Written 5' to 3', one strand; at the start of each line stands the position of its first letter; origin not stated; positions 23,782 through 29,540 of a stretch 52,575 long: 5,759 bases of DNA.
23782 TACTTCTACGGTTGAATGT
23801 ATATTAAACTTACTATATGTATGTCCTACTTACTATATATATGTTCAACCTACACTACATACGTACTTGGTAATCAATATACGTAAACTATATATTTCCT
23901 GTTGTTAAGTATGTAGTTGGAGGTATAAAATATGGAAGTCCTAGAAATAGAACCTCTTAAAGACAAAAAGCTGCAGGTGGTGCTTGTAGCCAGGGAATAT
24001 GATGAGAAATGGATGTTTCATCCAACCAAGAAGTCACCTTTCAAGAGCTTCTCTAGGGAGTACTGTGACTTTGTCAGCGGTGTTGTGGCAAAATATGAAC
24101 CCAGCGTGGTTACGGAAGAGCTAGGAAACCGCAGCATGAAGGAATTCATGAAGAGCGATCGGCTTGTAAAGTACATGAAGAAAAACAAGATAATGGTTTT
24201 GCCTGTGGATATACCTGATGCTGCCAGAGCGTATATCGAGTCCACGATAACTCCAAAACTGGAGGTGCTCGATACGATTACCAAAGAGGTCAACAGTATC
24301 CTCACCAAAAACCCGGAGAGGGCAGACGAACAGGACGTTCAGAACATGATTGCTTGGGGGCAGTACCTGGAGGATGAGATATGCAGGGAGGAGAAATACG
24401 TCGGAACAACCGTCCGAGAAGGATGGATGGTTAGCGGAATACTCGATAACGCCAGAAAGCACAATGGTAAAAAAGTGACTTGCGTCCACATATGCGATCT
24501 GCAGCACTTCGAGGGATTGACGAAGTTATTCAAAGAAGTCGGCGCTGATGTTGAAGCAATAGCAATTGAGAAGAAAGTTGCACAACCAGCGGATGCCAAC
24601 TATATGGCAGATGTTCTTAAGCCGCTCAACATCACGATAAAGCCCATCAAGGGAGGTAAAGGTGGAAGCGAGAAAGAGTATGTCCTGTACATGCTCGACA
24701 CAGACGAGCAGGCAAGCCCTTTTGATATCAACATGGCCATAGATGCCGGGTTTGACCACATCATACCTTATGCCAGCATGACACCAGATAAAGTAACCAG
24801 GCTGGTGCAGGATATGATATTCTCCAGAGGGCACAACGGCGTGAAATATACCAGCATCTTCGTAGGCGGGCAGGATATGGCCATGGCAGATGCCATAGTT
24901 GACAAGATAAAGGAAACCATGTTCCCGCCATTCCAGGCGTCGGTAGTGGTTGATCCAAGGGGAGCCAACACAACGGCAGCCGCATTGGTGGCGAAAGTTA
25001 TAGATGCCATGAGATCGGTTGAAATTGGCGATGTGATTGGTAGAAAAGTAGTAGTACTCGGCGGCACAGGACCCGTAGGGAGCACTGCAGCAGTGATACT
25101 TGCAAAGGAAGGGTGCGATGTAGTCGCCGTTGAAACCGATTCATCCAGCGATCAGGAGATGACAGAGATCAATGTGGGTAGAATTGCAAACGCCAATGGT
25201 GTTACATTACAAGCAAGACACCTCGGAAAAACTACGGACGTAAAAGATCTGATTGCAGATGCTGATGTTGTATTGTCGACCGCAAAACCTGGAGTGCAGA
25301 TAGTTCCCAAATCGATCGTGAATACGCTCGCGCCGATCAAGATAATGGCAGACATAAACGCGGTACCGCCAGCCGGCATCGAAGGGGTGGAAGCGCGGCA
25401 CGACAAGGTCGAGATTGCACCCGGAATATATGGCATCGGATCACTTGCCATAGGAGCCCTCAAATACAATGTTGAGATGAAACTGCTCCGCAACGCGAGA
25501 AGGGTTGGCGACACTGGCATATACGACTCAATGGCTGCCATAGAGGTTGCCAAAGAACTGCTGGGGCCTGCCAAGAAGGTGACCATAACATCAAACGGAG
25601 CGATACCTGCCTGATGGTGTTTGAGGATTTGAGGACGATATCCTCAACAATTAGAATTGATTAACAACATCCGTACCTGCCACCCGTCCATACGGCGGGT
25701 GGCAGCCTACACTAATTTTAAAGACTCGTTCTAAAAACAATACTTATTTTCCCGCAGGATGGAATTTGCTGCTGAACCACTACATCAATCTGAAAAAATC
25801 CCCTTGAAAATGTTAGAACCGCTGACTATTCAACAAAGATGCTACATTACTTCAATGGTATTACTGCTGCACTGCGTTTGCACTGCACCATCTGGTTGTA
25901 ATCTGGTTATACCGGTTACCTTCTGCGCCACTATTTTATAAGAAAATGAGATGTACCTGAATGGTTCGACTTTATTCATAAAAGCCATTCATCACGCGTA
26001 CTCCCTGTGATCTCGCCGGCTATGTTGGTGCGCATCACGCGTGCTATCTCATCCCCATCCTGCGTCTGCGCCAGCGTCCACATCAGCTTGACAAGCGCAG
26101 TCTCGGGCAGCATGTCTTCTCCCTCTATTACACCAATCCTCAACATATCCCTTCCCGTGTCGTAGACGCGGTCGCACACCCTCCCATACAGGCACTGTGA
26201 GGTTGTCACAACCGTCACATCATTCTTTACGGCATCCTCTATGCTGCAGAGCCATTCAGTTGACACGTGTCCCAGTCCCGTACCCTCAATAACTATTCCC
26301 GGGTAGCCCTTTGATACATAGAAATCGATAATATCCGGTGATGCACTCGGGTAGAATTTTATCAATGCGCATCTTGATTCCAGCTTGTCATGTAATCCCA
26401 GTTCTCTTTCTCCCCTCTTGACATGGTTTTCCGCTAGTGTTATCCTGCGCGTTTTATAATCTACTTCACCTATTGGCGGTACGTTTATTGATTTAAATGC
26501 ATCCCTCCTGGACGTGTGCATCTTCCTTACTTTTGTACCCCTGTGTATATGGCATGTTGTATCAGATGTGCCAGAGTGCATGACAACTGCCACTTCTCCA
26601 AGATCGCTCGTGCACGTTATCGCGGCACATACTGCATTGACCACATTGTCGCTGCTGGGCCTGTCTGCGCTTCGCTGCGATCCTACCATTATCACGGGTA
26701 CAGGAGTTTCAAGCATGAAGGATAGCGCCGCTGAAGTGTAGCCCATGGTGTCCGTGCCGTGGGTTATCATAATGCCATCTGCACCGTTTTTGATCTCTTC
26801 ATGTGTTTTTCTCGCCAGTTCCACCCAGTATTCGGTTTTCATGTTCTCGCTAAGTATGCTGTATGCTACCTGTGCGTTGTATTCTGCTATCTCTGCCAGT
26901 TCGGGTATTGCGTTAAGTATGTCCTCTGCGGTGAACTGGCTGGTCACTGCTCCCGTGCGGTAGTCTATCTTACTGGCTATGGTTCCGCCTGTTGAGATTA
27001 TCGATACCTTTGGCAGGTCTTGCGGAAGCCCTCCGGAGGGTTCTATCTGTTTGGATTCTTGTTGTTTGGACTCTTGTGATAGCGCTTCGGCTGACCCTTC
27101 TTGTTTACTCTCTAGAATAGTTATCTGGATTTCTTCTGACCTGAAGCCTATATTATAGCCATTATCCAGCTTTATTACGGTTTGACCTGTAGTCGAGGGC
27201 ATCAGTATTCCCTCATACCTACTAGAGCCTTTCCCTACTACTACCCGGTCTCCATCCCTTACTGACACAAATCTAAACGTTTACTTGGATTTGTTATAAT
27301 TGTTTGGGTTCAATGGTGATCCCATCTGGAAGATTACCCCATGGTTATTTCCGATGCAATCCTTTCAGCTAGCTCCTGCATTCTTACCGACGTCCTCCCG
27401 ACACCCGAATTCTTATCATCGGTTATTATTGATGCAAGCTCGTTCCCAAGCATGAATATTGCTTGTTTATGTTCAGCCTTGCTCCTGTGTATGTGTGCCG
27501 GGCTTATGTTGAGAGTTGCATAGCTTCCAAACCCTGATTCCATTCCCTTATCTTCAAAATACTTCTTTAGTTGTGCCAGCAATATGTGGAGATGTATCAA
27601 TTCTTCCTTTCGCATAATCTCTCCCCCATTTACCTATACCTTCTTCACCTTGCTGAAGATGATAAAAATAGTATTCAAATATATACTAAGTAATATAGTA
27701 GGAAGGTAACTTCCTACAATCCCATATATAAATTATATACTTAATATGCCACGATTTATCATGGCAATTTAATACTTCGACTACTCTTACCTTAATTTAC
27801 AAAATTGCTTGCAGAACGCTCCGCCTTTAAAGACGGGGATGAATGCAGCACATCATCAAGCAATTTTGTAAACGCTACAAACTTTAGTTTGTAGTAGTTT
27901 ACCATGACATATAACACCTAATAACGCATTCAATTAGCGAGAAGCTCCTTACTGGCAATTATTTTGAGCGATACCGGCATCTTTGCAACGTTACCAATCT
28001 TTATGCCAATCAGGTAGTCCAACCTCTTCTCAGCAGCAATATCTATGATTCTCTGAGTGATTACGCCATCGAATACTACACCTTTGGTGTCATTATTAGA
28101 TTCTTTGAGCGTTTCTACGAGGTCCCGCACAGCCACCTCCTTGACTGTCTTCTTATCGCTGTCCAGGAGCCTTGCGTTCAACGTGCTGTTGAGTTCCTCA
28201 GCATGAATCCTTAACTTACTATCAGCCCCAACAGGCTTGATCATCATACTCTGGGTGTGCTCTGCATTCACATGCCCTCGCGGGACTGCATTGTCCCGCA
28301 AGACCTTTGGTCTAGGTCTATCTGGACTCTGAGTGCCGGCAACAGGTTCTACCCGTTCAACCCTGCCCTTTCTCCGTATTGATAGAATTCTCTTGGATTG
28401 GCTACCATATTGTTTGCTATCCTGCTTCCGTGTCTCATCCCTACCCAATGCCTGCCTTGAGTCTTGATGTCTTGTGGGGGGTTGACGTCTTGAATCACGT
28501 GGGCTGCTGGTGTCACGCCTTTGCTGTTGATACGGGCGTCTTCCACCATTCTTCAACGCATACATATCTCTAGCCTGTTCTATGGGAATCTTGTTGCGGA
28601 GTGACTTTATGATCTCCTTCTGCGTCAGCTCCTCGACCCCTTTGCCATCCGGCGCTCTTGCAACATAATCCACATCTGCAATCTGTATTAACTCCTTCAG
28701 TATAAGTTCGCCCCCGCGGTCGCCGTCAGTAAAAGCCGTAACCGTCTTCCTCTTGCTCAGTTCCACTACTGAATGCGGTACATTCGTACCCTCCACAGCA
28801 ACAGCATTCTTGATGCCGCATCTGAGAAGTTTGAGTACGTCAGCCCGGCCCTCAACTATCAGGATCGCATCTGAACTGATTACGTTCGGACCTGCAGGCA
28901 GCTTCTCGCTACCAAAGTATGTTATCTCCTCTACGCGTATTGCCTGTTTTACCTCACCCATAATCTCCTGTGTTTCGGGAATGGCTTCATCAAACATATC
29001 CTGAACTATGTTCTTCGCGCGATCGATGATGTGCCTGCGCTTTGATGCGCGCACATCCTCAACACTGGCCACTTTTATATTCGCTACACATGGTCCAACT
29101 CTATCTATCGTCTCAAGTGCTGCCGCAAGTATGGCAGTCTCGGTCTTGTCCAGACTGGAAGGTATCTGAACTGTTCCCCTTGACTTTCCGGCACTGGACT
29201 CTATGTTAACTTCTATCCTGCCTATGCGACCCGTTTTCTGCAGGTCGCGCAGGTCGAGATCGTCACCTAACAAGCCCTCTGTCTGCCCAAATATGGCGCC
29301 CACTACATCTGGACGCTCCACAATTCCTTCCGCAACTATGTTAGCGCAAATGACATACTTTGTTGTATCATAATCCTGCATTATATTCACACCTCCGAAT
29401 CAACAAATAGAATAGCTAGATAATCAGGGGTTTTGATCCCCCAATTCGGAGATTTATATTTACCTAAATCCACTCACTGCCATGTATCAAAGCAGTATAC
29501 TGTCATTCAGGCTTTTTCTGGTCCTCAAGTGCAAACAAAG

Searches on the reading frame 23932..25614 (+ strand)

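Call 73: search_protein_families(library=pfam, proteins=[window:23932-25614:+], max_evalue=0.00001)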
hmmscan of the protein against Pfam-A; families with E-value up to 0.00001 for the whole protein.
window:23932-25614:+ (560 aa): 1 family
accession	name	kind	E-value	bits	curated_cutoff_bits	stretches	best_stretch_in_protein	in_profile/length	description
PF09176.16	Mpt_N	-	4.6e-31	107.2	27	1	263-342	1-80/81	Methylene-tetrahydromethanopterin dehydrogenase, N-terminal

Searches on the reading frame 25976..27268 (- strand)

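Call 73: search_protein_families(library=pfam, proteins=[window:25976-27268:-], max_evalue=0.00001)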
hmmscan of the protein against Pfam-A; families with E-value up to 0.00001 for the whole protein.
window:25976-27268:- (430 aa): 3 families
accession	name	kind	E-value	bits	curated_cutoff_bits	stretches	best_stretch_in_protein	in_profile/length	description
PF00710.25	Asparaginase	-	2.4e-59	200.5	22.5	1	87-276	1-185/193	Asparaginase, N-terminal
PF17763.6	Asparaginase_C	-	2.9e-34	117.9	34.6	1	301-412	3-114/114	Glutaminase/Asparaginase C-terminal domain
PF18195.6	GatD_N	-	1e-14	54.1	25.7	1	4-52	2-54/54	GatD N-terminal domain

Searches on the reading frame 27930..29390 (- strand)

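Call 73: search_protein_families(library=pfam, proteins=[window:27930-29390:-], max_evalue=0.00001)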
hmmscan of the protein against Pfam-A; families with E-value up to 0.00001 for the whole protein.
window:27930-29390:- (486 aa): 3 families
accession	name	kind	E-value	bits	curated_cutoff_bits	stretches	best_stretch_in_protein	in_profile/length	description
PF13662.12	Toprim_4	-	6.3e-12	46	25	1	175-236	2-72/85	Toprim domain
PF01751.28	Toprim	-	5.7e-08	33.3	23.1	1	176-245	2-86/96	Toprim domain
PF13155.12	Toprim_2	-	3.5e-07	30.9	22.1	1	178-250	2-82/88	Toprim-like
